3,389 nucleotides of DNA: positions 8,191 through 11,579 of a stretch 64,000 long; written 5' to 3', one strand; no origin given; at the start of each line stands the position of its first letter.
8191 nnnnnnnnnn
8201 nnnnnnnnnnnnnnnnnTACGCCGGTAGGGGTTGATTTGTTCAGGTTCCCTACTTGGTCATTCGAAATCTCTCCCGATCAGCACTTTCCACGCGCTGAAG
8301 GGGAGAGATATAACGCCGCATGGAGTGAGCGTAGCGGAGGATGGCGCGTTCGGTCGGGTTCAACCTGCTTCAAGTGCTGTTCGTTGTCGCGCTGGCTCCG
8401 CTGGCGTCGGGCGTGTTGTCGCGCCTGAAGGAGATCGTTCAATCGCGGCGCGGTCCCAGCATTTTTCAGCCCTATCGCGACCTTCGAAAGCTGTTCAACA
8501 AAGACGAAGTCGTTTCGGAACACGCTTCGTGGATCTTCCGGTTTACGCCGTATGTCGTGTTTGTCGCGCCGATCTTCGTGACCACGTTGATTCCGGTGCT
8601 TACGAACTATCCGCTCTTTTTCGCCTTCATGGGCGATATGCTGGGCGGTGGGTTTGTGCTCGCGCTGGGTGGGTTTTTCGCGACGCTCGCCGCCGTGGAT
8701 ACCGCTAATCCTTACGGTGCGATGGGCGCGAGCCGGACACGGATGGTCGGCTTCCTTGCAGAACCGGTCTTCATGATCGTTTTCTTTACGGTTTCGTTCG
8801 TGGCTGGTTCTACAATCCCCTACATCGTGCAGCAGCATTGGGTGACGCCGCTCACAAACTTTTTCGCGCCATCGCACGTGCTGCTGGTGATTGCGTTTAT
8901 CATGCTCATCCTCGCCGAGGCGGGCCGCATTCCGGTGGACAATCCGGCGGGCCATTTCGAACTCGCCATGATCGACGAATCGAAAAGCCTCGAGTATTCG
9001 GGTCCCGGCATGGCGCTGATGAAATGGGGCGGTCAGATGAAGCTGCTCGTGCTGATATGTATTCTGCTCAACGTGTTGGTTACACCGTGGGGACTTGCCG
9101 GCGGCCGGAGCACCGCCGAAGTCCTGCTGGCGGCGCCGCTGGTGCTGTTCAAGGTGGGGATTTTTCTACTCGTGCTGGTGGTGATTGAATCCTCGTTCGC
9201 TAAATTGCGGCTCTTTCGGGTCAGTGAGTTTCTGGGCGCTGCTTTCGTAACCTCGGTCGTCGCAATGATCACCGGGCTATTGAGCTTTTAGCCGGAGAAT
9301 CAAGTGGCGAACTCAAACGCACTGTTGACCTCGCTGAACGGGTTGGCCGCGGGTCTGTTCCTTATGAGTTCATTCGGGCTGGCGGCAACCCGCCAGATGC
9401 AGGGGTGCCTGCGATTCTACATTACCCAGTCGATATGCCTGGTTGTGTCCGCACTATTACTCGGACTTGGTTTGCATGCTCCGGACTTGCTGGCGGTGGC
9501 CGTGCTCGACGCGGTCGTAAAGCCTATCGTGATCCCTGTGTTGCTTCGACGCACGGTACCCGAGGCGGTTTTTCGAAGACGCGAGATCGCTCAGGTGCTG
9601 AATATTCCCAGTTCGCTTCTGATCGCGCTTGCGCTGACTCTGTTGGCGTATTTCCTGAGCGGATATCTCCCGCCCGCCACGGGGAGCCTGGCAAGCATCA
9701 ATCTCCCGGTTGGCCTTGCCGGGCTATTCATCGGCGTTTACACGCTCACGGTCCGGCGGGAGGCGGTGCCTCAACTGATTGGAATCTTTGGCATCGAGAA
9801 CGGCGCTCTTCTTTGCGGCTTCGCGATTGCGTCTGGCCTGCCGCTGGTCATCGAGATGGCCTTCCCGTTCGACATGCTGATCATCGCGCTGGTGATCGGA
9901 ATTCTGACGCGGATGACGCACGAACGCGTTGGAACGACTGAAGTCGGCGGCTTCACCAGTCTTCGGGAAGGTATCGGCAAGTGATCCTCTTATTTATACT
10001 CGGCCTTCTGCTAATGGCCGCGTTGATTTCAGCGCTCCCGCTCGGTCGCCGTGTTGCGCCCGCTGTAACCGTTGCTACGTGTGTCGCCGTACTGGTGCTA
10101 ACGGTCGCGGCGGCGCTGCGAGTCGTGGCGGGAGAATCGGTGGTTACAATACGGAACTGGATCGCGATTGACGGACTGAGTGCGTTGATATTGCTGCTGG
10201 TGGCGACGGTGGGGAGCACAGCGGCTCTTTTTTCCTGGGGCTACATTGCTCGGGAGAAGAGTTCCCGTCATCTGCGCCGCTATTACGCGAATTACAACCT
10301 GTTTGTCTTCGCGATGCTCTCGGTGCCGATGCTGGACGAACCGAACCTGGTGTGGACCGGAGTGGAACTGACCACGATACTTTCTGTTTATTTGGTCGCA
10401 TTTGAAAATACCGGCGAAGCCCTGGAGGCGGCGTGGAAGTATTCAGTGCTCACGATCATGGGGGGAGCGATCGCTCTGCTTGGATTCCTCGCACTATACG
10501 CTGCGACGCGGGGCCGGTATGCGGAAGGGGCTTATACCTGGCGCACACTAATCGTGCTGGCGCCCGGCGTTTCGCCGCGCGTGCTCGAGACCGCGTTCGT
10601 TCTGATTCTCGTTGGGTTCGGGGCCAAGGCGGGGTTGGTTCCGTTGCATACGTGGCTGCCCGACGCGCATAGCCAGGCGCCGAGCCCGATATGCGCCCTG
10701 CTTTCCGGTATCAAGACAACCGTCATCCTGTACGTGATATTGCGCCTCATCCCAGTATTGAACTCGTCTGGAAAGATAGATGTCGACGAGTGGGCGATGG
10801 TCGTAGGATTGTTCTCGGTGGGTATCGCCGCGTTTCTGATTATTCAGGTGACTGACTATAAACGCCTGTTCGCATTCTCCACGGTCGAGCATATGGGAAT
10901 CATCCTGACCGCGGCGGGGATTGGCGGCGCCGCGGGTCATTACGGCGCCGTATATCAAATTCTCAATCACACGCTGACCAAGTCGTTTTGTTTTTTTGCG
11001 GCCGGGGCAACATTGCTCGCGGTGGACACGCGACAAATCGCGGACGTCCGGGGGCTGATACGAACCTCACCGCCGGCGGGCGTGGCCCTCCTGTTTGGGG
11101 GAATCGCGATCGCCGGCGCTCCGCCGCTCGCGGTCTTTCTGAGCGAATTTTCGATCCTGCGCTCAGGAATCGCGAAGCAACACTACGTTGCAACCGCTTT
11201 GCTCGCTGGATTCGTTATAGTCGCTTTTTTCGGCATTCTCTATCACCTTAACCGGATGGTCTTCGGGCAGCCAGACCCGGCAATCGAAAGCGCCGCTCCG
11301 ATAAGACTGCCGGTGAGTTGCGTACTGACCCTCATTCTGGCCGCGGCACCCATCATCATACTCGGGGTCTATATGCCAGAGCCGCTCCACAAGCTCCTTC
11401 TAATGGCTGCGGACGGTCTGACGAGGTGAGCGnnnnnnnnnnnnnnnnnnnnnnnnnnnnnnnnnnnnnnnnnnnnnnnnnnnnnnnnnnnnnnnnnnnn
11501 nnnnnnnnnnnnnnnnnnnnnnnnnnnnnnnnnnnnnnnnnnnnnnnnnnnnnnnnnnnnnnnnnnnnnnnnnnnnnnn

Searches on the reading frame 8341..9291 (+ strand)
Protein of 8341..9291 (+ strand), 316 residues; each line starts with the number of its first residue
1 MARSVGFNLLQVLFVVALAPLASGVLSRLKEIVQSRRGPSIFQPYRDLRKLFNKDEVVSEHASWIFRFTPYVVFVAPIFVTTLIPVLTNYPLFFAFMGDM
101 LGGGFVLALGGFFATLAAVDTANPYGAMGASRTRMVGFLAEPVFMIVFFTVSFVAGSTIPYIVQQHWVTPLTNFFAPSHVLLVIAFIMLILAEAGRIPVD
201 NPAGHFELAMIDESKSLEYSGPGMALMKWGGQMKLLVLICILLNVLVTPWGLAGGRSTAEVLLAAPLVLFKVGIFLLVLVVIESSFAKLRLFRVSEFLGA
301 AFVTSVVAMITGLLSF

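Call 3: search_protein_families(library=pfam, proteins=[window:8341-9291:+], max_evalue=0.01)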
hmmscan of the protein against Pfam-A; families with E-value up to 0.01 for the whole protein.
window:8341-9291:+ (316 aa): 1 family
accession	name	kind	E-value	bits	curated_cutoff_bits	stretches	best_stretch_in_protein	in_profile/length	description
PF00146.26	NADHdh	-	4.1e-32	112.2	27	1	10-309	4-293/298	NADH dehydrogenase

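Call 54: search_solved_structures(query=window:8341-9291:+, show_alignments=3, max_evalue=0.00001)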
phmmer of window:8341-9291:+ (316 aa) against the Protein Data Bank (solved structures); distinct sequences matched with E-value up to 0.00001: 2.
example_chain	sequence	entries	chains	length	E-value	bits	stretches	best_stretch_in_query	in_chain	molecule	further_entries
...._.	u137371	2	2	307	1.6e-41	146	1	4-311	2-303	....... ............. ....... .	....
6cfw_M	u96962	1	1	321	1.8e-15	60.4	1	10-307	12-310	Mbh13 NADH dehydrogenase subunit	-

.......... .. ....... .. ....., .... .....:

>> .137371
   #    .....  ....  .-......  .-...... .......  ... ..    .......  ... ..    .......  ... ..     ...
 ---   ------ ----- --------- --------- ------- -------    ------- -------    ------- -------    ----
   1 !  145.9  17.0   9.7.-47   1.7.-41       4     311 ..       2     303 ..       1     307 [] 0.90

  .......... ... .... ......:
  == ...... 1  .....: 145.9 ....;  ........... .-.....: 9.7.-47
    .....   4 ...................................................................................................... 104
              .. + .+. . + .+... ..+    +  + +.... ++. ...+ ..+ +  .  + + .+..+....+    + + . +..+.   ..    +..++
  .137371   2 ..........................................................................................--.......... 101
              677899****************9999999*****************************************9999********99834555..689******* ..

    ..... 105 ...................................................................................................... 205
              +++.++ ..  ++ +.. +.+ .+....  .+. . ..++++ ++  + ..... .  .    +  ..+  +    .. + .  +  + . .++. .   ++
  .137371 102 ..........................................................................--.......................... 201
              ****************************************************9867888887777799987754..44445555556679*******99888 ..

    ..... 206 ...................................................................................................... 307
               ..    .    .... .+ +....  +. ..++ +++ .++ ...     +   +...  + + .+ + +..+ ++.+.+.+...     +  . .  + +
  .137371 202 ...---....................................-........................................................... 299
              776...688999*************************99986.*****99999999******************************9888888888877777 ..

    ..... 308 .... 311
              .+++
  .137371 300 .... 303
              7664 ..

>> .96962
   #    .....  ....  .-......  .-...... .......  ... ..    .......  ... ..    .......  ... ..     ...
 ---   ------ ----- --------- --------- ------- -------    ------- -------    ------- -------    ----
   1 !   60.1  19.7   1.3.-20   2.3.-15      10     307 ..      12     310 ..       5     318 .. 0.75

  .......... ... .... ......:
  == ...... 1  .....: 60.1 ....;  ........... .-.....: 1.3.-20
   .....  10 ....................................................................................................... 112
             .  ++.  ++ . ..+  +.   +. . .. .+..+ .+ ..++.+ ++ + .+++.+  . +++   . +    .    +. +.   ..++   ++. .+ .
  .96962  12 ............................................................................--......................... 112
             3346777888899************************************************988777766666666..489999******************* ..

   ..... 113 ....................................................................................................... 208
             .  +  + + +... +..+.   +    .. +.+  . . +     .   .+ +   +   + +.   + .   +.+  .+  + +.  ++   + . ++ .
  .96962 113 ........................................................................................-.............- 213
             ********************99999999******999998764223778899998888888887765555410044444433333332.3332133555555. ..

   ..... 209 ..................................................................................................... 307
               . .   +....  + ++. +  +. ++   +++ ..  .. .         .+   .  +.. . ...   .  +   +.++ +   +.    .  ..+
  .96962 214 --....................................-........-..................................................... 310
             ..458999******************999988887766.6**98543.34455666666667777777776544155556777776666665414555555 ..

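Call 84: search_protein_families(library=ncbifam, proteins=[window:8341-9291:+], max_evalue=0.00001)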
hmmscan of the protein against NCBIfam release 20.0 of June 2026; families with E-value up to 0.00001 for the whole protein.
window:8341-9291:+ (316 aa): 1 family
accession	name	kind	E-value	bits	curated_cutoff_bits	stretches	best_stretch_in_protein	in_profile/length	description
NF004741.0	PRK06076.1-2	equivalog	6.1e-11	42.1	305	1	30-295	48-311/337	NADH-quinone oxidoreductase subunit NuoH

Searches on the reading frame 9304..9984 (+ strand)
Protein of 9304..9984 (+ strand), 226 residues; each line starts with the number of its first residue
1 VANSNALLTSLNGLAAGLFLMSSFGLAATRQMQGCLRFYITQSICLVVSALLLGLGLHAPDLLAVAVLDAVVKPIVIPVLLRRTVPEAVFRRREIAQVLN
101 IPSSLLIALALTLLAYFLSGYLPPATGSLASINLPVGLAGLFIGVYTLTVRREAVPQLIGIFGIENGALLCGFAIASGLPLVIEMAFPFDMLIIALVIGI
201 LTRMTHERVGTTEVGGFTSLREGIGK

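Call 3: search_protein_families(library=pfam, proteins=[window:9304-9984:+], max_evalue=0.01)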
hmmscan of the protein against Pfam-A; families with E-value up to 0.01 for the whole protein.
window:9304-9984:+ (226 aa): 1 family
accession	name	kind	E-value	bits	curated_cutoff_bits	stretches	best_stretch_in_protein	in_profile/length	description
PF00420.29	Oxidored_q2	-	0.00026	21.1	26.1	1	141-215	10-88/95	NADH-ubiquinone/plastoquinone oxidoreductase chain 4L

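Call 84: search_protein_families(library=ncbifam, proteins=[window:9304-9984:+], max_evalue=0.00001)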
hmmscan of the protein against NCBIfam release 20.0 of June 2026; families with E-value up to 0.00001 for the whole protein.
window:9304-9984:+ (226 aa): 1 family
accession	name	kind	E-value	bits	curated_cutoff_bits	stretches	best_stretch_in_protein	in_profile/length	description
NF008556.0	PRK11492.1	equivalog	3.2e-16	59.8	136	1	12-221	8-215/216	hydrogenase 4 membrane subunit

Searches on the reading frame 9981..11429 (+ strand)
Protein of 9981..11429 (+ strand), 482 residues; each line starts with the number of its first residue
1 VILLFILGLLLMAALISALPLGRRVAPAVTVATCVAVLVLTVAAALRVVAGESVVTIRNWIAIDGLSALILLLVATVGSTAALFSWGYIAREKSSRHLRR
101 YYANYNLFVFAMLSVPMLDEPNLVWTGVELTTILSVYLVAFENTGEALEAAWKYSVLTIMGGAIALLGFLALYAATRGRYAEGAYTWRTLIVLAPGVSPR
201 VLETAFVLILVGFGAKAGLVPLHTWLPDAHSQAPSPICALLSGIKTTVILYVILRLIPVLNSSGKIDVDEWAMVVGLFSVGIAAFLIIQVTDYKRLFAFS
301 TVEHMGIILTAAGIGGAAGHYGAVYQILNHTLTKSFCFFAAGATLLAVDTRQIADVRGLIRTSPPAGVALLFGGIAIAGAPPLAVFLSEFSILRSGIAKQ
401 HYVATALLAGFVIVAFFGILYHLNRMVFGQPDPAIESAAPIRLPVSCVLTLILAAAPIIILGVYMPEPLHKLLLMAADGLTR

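Call 3: search_protein_families(library=pfam, proteins=[window:9981-11429:+], max_evalue=0.01)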
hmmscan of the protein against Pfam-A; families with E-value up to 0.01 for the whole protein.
window:9981-11429:+ (482 aa): 2 families
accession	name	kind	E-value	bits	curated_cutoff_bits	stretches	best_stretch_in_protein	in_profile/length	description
PF00361.26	Proton_antipo_M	-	1.9e-47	162.3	21.5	1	124-407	7-286/294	NADH:quinone oxidoreductase/Mrp antiporter, TM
PF00662.26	Proton_antipo_N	-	2.4e-06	27.8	24.5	1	61-94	13-46/51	NADH-Ubiquinone oxidoreductase (complex I), chain 5 N-terminus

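Call 84: search_protein_families(library=ncbifam, proteins=[window:9981-11429:+], max_evalue=0.00001)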
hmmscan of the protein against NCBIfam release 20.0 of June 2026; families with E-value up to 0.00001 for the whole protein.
window:9981-11429:+ (482 aa): 72 families (the best 25 are shown)
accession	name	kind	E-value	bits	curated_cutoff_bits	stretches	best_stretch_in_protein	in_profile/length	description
NF005044.0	PRK06458.1-4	equivalog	1.9e-96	324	610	1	20-477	29-491/531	hydrogenase 4 subunit F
NF005045.0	PRK06458.1-5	equivalog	8.1e-96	321.9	543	1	2-477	3-479/484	hydrogenase 4 subunit F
NF005043.0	PRK06458.1-3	equivalog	2.5e-94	317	533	1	6-472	12-474/483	hydrogenase 4 subunit F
NF006427.0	PRK08676.1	equivalog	2e-74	251.3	511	1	5-475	5-478/486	hydrogenase membrane subunit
NF005041.0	PRK06458.1-1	equivalog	1.8e-72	245.1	951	1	4-476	9-490/526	hydrogenase 4 subunit F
NF005042.0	PRK06458.1-2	equivalog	3.4e-69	234.1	437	1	10-460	8-434/439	hydrogenase 4 subunit F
NF005086.0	PRK06521.1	equivalog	1.5e-59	202.1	667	1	4-407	9-425/669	hydrogenase 4 subunit B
TIGR01972.1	NDH_I_M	subfamily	6.2e-51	173.6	263.8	1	55-473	68-475/486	NADH-quinone oxidoreductase subunit M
NF006241.0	PRK08377.1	equivalog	1.2e-49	169.7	645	1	29-476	42-473/494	NADH dehydrogenase subunit N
NF006418.0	PRK08667.1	equivalog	1.1e-46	159.7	794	1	28-414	40-425/644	hydrogenase membrane subunit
NF005097.0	PRK06525.1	equivalog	1.4e-46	159.3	430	1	12-453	14-465/480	hydrogenase 4 subunit D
NF006240.0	PRK08376.1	subfamily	3e-45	155.1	662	1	25-480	50-507/521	putative monovalent cation/H+ antiporter subunit D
NF009305.0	PRK12662.1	equivalog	2.2e-43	148.8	700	1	10-470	13-480/492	putative monovalent cation/H+ antiporter subunit D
NF005141.0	PRK06590.1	equivalog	3.9e-42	145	556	1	21-473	26-476/615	NADH-quinone oxidoreductase subunit L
TIGR01974.1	NDH_I_L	subfamily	6.9e-42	144.2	407.5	1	58-467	75-481/630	NADH-quinone oxidoreductase subunit L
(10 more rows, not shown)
